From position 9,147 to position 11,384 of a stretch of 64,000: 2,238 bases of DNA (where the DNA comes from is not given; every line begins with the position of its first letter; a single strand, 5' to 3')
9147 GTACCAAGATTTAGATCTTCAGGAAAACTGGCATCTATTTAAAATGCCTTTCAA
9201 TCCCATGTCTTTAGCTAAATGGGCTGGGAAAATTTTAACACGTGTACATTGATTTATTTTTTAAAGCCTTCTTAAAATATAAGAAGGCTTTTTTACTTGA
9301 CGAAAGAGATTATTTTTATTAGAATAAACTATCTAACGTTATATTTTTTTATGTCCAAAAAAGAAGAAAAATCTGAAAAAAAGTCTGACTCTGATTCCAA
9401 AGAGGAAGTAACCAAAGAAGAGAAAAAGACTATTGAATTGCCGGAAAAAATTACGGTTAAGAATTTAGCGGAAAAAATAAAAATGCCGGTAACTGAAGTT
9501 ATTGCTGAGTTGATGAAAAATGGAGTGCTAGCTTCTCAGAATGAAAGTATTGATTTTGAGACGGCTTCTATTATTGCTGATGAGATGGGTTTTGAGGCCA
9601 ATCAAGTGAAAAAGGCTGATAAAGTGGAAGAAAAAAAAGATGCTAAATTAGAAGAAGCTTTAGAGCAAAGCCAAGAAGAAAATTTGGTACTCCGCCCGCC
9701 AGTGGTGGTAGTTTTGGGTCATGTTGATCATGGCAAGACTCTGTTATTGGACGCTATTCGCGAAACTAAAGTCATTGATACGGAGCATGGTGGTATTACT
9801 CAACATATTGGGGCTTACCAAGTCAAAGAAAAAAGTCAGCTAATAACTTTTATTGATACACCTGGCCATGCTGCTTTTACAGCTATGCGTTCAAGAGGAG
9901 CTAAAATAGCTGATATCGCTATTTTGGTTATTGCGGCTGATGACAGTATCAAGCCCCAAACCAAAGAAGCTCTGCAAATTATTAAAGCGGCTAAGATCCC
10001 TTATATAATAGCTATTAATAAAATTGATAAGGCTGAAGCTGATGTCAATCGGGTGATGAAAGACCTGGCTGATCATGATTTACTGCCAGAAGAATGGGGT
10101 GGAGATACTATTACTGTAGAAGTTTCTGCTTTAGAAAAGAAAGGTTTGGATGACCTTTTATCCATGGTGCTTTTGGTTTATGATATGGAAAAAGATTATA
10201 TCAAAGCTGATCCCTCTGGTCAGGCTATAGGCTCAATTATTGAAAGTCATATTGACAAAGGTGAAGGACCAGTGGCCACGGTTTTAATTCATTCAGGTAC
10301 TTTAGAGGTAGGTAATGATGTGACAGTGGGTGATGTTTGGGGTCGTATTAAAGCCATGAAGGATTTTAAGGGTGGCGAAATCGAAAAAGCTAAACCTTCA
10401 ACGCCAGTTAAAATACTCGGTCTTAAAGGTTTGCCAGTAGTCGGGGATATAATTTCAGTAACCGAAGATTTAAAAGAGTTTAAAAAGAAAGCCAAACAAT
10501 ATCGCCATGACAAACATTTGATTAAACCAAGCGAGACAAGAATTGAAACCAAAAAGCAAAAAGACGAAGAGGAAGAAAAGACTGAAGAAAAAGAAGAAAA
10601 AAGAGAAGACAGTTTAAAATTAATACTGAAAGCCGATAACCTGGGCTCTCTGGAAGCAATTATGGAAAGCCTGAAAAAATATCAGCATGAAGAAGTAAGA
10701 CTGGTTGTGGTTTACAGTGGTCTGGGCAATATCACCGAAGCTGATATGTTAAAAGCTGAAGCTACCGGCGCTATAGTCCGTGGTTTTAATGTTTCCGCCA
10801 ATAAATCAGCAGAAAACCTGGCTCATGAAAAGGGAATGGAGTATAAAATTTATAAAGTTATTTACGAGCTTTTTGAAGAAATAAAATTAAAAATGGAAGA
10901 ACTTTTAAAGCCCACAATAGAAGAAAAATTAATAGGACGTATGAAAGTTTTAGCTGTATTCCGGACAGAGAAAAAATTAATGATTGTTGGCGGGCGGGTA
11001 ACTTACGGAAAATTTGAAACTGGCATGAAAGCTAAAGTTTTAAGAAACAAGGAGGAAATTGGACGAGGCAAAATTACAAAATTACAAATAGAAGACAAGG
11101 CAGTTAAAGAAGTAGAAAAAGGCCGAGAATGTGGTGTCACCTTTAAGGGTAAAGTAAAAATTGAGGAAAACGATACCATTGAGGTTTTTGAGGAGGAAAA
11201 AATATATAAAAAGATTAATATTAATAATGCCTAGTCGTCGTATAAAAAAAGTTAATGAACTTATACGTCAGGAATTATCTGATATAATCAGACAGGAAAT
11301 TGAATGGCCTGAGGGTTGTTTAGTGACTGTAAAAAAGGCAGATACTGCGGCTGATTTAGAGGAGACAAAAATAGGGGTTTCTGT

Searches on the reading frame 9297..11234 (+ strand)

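Call 65: search_protein_families(library=pfam, proteins=[window:9297-11234:+], max_evalue=0.001)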
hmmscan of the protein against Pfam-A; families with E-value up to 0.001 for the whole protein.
window:9297-11234:+ (645 aa): 10 families
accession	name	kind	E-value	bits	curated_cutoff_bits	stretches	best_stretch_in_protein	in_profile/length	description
PF00009.33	GTP_EFTU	-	7.7e-33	114.1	26.5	1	137-292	6-183/188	Elongation factor Tu GTP binding domain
PF11987.13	IF-2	-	2.7e-29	101.9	27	1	419-530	6-117/117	Translation-initiation factor 2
PF22042.2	EF-G_D2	-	3.2e-23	82.1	27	1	310-388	2-83/84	Elongation factor G domain 2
PF04760.21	IF2_N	-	1.6e-15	57.1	25.3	1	49-100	1-53/53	Translation initiation factor IF-2, N-terminal region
PF01926.29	MMR_HSR1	-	1.4e-11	45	21.9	1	137-242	2-113/113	50S ribosome-binding GTPase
PF03144.31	GTP_EFTU_D2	-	1e-07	32.7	30.3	1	563-619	3-61/73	Elongation factor Tu domain 2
PF02421.24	FeoB_N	-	1e-05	25.5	27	1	137-289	3-154/156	Ferrous iron transport protein B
PF00071.28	Ras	-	6e-05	23.1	21.6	1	137-291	2-156/162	Ras family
PF14578.12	GTP_EFTU_D4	-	7.8e-05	22.9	23.8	1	554-628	12-85/86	Elongation factor Tu domain 4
PF08477.19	Roc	-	0.00053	20.7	27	0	137-244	2-119/119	Ras of Complex, Roc, domain of DAPkinase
